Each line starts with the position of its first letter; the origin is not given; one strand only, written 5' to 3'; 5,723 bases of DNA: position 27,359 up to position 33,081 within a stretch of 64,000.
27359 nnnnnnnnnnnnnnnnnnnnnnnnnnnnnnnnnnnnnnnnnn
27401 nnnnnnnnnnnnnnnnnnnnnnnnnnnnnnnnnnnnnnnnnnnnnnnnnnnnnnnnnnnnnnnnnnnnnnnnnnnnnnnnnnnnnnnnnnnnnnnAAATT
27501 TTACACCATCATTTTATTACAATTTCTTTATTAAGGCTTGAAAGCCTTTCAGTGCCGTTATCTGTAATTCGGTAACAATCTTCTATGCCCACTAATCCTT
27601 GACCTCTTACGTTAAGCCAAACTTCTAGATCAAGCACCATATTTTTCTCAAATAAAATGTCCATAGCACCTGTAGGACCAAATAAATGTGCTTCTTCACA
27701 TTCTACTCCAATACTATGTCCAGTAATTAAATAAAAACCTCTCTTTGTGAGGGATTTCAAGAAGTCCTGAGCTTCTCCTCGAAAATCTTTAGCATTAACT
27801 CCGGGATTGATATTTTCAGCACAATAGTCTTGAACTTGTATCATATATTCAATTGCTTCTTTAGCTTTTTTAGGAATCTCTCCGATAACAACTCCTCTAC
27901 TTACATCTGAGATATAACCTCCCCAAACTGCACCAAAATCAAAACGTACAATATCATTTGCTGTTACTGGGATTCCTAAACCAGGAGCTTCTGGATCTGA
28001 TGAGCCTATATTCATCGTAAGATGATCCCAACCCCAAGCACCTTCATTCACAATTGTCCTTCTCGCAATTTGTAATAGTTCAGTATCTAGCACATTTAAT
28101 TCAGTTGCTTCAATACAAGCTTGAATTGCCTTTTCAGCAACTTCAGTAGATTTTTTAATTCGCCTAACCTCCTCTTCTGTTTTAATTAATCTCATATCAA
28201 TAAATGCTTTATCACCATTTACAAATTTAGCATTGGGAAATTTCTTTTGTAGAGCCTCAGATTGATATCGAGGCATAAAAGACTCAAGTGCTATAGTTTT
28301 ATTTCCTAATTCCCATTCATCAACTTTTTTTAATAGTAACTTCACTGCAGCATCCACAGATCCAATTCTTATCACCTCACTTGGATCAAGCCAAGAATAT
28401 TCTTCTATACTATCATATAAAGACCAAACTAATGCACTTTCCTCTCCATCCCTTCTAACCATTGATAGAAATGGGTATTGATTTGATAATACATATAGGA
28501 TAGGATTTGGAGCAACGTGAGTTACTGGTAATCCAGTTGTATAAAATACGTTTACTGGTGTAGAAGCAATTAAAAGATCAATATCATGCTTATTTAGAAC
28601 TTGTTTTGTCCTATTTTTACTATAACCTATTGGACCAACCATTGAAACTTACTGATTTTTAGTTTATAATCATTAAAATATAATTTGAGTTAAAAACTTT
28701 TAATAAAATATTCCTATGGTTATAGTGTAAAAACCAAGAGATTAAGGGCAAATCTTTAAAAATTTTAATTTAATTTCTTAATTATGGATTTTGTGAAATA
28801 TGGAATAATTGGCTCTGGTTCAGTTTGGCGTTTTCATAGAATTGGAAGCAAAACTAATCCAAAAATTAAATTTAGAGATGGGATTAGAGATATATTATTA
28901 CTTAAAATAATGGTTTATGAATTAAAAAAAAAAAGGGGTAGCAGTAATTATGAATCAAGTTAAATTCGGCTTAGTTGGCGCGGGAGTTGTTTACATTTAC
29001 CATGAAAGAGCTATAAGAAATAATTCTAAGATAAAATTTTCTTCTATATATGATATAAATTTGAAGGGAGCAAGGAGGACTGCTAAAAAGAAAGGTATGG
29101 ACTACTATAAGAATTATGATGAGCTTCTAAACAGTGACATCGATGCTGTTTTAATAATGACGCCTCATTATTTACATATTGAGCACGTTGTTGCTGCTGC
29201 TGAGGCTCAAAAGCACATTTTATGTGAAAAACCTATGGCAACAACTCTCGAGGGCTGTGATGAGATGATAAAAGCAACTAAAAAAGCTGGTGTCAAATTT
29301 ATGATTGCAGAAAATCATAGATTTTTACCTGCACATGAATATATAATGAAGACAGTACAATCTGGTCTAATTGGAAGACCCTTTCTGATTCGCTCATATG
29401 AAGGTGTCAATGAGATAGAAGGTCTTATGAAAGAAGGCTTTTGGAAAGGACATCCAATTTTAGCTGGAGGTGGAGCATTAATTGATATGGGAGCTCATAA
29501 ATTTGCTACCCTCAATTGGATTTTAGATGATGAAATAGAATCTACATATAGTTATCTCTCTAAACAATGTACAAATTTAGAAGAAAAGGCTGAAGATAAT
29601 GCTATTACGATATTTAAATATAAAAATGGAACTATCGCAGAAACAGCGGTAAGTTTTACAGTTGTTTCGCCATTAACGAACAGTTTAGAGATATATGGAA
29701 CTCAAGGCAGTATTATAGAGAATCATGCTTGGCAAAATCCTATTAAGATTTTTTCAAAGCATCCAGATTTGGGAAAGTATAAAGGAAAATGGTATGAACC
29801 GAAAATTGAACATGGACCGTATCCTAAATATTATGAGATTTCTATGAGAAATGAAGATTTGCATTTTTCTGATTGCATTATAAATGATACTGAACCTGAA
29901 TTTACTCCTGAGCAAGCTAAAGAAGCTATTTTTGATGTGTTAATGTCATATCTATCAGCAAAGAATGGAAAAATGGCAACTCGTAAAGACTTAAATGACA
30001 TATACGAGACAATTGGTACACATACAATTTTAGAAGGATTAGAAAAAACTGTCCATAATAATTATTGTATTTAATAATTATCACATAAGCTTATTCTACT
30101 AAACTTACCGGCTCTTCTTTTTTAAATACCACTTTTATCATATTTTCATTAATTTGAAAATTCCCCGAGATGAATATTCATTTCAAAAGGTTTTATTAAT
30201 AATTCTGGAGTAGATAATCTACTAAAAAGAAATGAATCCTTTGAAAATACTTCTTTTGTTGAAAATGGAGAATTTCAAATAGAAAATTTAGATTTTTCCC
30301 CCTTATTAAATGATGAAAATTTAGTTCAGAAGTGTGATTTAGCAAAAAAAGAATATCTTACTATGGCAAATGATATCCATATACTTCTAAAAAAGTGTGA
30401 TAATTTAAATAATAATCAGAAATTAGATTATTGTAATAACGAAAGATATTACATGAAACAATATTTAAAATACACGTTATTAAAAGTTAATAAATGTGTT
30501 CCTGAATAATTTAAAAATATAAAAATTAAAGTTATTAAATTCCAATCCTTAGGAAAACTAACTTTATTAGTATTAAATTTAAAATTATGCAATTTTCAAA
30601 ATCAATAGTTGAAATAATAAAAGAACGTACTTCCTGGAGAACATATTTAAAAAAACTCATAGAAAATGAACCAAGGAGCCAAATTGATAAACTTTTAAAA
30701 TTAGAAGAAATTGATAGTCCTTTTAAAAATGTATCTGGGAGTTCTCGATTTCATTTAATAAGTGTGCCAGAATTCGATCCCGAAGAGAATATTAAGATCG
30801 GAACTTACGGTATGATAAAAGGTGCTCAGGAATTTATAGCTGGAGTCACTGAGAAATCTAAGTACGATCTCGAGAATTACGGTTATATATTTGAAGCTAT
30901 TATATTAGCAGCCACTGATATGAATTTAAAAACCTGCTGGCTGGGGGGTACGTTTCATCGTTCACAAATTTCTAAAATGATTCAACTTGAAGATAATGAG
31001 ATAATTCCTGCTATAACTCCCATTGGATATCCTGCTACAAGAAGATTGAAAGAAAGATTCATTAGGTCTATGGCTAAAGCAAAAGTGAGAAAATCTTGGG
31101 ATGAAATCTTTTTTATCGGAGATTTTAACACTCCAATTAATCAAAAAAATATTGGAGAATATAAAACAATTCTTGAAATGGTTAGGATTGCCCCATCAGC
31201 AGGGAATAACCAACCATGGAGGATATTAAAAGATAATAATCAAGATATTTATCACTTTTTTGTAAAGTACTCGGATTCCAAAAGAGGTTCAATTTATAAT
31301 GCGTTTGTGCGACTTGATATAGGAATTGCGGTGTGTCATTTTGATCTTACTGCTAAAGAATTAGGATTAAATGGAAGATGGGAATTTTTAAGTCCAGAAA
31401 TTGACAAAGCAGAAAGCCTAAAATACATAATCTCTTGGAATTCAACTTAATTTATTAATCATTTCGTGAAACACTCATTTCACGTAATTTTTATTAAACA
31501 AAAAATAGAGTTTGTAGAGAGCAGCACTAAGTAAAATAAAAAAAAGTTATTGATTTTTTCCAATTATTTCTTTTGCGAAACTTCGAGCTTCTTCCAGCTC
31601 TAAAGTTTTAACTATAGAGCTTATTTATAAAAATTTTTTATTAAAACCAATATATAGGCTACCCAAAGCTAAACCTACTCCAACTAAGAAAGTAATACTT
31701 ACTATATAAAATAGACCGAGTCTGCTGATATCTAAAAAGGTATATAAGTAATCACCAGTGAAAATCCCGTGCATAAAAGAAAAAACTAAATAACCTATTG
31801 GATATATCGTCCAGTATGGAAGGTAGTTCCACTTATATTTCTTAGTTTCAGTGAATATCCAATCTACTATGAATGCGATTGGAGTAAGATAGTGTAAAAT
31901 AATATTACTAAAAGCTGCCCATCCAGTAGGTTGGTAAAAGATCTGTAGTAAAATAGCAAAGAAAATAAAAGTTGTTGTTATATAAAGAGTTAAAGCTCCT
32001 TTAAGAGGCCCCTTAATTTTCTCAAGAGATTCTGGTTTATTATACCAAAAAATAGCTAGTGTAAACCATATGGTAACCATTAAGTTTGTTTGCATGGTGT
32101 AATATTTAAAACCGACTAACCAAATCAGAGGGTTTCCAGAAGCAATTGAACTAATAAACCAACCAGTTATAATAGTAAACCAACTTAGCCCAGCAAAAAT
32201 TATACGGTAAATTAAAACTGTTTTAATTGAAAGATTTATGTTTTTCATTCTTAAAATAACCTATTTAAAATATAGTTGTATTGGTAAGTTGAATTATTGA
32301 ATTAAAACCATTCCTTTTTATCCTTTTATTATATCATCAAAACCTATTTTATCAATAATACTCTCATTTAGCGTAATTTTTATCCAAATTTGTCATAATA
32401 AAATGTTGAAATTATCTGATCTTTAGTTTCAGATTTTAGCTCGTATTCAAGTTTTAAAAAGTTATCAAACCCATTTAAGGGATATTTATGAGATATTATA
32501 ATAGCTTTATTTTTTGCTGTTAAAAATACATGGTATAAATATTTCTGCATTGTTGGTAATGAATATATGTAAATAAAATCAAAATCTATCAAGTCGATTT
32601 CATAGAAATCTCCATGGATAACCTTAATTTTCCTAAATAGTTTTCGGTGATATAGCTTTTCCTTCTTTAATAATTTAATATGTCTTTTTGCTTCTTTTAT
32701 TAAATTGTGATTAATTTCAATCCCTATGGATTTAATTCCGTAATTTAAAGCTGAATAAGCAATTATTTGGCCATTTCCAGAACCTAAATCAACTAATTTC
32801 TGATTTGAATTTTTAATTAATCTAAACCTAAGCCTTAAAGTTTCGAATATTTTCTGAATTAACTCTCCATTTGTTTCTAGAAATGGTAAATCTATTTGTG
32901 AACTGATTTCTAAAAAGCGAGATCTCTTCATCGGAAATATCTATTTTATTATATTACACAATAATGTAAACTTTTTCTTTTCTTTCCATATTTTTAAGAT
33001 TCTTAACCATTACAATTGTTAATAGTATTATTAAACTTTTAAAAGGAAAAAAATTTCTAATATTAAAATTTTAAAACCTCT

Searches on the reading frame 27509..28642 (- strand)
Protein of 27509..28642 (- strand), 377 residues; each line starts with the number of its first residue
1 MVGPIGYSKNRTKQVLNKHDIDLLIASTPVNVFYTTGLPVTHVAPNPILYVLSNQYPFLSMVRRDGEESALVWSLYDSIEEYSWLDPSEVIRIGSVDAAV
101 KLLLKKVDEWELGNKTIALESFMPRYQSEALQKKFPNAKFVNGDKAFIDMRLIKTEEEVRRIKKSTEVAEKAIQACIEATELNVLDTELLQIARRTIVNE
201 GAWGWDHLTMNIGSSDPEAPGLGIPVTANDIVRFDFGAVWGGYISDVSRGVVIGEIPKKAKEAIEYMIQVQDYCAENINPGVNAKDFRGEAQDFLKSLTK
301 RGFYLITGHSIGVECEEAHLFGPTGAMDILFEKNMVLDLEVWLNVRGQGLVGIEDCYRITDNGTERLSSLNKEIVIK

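Call 49: search_protein_families(library=pfam, proteins=[window:27509-28642:-], max_evalue=0.0001)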
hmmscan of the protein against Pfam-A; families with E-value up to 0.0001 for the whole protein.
window:27509-28642:- (377 aa): 2 families
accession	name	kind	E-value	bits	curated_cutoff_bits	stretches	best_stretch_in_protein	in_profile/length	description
PF00557.29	Peptidase_M24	-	2.8e-25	89.8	23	1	161-361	2-208/208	Metallopeptidase family M24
PF01321.24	Creatinase_N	-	2.7e-09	38.1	22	1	11-153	4-128/128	Creatinase/Prolidase N-terminal domain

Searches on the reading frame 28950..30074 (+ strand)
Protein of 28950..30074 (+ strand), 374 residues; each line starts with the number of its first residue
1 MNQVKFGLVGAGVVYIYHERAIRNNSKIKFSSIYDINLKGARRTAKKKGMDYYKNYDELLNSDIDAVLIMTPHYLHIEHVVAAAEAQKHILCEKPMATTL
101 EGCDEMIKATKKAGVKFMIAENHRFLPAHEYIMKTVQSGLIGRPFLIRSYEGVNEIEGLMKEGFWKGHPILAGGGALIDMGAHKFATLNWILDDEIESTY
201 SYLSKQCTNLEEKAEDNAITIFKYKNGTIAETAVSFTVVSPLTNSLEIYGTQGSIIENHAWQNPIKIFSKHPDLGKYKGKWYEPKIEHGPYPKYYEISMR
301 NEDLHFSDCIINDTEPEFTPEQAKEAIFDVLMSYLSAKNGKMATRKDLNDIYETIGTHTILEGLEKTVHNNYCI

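Call 49: search_protein_families(library=pfam, proteins=[window:28950-30074:+], max_evalue=0.0001)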
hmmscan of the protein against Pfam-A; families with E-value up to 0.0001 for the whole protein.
window:28950-30074:+ (374 aa): 3 families
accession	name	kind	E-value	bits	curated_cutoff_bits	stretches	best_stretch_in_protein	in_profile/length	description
PF01408.29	GFO_IDH_MocA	-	1.1e-27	97.5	24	1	5-119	2-118/120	Oxidoreductase family, NAD-binding Rossmann fold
PF22725.1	GFO_IDH_MocA_C3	-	3.9e-21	75.8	27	1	132-255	4-123/124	GFO/IDH/MocA C-terminal domain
PF02894.22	GFO_IDH_MocA_C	-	8.4e-14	52.3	22.9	1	137-341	5-214/218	Oxidoreductase family, C-terminal alpha/beta domain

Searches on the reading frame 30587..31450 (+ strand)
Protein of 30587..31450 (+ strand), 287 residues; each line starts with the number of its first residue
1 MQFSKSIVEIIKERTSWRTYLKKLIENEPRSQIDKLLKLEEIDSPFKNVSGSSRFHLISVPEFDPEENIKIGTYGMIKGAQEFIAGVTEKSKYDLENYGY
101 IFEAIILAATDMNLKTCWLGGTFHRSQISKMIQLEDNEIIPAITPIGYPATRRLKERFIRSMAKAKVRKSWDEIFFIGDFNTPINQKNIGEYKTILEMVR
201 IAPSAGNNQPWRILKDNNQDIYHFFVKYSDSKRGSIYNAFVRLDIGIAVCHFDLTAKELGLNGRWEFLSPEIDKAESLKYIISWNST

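Call 49: search_protein_families(library=pfam, proteins=[window:30587-31450:+], max_evalue=0.0001)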
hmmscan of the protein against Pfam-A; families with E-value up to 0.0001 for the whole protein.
window:30587-31450:+ (287 aa): 2 families
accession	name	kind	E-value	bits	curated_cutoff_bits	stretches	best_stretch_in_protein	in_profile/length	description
PF14512.11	TM1586_NiRdase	-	8.6e-36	124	27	1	7-256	2-215/215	Putative TM nitroreductase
PF00881.29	Nitroreductase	-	2.9e-13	50.8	23.5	1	92-148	113-167/167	Nitroreductase family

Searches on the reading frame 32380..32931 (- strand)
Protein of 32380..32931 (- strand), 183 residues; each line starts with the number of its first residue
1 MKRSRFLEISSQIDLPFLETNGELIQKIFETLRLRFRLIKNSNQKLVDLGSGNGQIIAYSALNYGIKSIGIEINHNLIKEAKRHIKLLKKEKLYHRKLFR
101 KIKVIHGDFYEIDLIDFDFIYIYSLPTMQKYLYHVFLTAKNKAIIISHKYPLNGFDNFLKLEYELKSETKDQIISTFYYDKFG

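Call 50: search_protein_families(library=pfam, proteins=[window:32380-32931:-], max_evalue=0.0001)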
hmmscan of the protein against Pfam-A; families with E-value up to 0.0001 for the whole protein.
window:32380-32931:- (183 aa): 4 families
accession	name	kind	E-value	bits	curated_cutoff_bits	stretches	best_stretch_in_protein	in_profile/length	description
PF08123.19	DOT1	-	8.2e-11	42.3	23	1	21-149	23-158/205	Histone methylation protein DOT1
PF13847.12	Methyltransf_31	-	8e-06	26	27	1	41-148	2-110/145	Methyltransferase domain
PF08241.18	Methyltransf_11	-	2.9e-05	25.1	21.2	1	47-124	1-68/95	Methyltransferase domain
PF13649.12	Methyltransf_25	-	6e-05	24.1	27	0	47-126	2-75/97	Methyltransferase domain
